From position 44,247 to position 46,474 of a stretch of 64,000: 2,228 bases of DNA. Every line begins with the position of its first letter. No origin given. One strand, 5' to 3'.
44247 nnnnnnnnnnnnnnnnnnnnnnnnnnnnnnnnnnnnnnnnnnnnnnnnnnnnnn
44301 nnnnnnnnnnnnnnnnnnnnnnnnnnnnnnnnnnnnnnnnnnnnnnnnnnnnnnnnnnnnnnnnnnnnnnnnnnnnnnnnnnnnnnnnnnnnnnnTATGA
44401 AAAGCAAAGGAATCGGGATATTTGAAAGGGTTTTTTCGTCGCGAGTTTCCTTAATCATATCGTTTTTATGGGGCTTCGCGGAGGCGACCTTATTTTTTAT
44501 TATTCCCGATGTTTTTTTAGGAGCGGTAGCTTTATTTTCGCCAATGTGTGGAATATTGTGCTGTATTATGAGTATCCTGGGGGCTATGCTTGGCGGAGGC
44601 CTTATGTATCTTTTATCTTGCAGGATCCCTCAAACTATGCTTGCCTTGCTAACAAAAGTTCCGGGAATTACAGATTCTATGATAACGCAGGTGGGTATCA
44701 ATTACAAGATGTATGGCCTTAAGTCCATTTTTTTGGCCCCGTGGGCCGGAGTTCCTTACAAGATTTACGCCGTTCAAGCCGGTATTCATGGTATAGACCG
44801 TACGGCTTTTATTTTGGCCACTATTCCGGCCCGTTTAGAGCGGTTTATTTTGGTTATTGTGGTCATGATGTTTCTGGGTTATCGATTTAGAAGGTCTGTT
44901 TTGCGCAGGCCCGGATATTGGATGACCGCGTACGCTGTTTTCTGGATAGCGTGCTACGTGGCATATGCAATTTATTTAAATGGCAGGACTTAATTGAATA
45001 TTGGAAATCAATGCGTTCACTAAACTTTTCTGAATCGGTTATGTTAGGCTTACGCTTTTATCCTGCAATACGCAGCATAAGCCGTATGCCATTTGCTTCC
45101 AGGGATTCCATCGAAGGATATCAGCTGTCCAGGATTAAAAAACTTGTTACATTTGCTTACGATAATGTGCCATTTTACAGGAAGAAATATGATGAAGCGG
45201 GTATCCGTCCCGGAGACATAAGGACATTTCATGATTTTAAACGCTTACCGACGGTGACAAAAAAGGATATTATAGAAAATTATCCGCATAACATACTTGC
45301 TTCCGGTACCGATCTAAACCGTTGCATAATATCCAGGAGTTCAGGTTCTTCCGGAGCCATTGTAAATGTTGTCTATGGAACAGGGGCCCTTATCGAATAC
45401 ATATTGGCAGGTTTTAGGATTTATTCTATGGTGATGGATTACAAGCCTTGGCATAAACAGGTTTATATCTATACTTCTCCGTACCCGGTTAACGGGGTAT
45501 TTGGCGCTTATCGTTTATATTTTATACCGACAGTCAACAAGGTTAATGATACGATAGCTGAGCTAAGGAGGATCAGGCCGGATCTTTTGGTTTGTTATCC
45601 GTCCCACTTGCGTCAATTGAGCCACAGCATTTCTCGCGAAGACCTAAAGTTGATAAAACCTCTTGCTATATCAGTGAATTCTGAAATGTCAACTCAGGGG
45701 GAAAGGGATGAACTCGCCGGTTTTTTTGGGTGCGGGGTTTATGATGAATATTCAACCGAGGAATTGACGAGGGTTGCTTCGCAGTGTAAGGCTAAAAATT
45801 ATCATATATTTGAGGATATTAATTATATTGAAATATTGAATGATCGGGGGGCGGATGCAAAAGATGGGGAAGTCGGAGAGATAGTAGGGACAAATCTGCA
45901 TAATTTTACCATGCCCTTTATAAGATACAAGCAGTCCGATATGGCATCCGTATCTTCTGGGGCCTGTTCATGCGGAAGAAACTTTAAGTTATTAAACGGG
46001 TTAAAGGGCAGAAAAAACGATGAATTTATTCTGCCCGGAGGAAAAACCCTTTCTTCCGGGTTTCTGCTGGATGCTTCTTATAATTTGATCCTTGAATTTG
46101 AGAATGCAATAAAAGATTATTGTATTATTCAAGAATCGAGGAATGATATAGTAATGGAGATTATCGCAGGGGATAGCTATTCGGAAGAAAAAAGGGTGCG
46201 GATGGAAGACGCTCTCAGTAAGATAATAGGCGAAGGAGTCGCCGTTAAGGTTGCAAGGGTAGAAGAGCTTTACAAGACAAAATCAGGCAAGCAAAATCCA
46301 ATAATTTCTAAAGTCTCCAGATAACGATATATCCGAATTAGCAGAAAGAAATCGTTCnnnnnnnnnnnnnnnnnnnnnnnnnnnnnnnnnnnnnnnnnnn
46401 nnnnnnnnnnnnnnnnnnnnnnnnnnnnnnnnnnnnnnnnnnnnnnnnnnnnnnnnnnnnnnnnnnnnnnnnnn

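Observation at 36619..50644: MarR-headed accessory gene cluster predicted to build an unusual, possibly ether/plasmalogen-type phospholipid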

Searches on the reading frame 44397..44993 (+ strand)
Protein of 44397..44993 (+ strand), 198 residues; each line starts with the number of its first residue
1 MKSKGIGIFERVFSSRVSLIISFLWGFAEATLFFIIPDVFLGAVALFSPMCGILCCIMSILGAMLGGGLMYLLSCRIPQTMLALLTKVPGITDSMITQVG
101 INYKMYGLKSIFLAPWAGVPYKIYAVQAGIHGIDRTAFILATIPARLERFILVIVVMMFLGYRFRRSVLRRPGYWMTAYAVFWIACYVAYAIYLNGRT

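Call 3: search_protein_families(library=pfam, proteins=[window:44397-44993:+], max_evalue=0.01)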
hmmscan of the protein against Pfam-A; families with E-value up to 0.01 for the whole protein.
window:44397-44993:+ (198 aa): 0 families

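Call 4: search_protein_families(library=ncbifam, proteins=[window:44397-44993:+], max_evalue=0.01)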
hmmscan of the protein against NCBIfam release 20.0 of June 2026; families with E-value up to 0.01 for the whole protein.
window:44397-44993:+ (198 aa): 0 families

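Call 32: search_protein_families(library=pfam, proteins=[window:44397-44993:+], max_evalue=10)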
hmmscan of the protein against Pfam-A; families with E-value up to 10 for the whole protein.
window:44397-44993:+ (198 aa): 0 families

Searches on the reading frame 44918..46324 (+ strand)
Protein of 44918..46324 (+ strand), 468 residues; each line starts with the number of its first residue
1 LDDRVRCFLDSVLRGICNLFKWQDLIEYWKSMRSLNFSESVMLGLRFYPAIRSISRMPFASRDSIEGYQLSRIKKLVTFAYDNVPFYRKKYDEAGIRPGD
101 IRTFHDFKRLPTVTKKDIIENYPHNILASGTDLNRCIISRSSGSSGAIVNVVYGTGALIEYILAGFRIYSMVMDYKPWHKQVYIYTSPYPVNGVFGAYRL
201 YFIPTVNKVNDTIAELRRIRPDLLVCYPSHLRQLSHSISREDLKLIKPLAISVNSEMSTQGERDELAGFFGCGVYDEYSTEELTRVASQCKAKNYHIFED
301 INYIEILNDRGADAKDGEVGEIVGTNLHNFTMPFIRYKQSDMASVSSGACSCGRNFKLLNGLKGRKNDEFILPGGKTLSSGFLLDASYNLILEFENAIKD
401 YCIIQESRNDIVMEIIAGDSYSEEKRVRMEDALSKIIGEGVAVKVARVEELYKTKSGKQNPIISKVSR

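Call 3: search_protein_families(library=pfam, proteins=[window:44918-46324:+], max_evalue=0.01)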
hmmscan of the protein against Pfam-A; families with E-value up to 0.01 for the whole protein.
window:44918-46324:+ (468 aa): 0 families

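Call 4: search_protein_families(library=ncbifam, proteins=[window:44918-46324:+], max_evalue=0.01)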
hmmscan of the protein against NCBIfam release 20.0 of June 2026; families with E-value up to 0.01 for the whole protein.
window:44918-46324:+ (468 aa): 7 families
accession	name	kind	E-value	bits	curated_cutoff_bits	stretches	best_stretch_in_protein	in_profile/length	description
NF045666.1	DVU1553_fam_AMP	equivalog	3.2e-40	138.2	300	2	203-365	165-330/331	DVU_1553 family AMP-dependent CoA ligase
NF041878.1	paak_haloarch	equivalog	1.8e-37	129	700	1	59-410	7-364/427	phenylacetate--CoA ligase PaaK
TIGR02155.1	PA_CoA_ligase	equivalog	9.8e-37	126.5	646.3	1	60-459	3-415/422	phenylacetate--CoA ligase PaaK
NF053551.1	FlxY_rubin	equivalog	5.7e-31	107.7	520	2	255-455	211-409/424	flexirubin biosynthesis putative acyl-CoA ligase FlxY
TIGR02304.1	aden_form_hyp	equivalog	5.2e-23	81.7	251.9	1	200-425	167-385/430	F390 synthetase-related protein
TIGR03335.1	F390_ftsA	equivalog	2.2e-16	59.6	458.7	2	68-124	17-73/445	coenzyme F390 synthetase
NF041217.1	BagE_FevW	exception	6.7e-10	38.5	800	1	251-357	197-303/424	bagremycin/ferroverdin synthetase BagE/FevW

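Call 25: search_solved_structures(query=window:45011-46324:+, max_evalue=0.01)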
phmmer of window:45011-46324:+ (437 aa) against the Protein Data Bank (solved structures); distinct sequences matched with E-value up to 0.01: 8.
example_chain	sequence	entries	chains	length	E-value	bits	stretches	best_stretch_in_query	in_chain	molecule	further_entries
4r1l_A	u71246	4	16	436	2.6e-30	108.9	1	28-397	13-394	Phenylacetate-coenzyme A ligase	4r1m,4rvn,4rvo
2y27_A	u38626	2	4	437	5.5e-30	107.9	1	27-343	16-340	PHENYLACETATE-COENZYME A LIGASE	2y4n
2y4o_A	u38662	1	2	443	4.9e-26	94.8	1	23-347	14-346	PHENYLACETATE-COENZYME A LIGASE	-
9s3l_A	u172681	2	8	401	1.2e-15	60.7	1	69-328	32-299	Phenylacetate-CoA ligase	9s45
6hdw_A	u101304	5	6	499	1.3e-15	60.5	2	25-91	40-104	2-hydroxyisobutyryl-CoA synthetase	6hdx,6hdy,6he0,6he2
6wuq_A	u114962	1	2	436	2.5e-12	49.7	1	218-346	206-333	AjiA1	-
6siw_B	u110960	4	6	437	3.8e-12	49.1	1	218-325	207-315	PaaK-like ligase (AMP-dependent synthetase and ligase) | AMP-dependent synthetase and ligase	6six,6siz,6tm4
6siw_A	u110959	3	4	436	3.8e-12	49.1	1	218-325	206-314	PaaK-like ligase (AMP-dependent synthetase and ligase) | AMP-dependent synthetase and ligase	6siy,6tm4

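Call 32: search_protein_families(library=pfam, proteins=[window:45011-46324:+], max_evalue=10)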
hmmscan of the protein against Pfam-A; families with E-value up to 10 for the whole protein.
window:45011-46324:+ (437 aa): 0 families
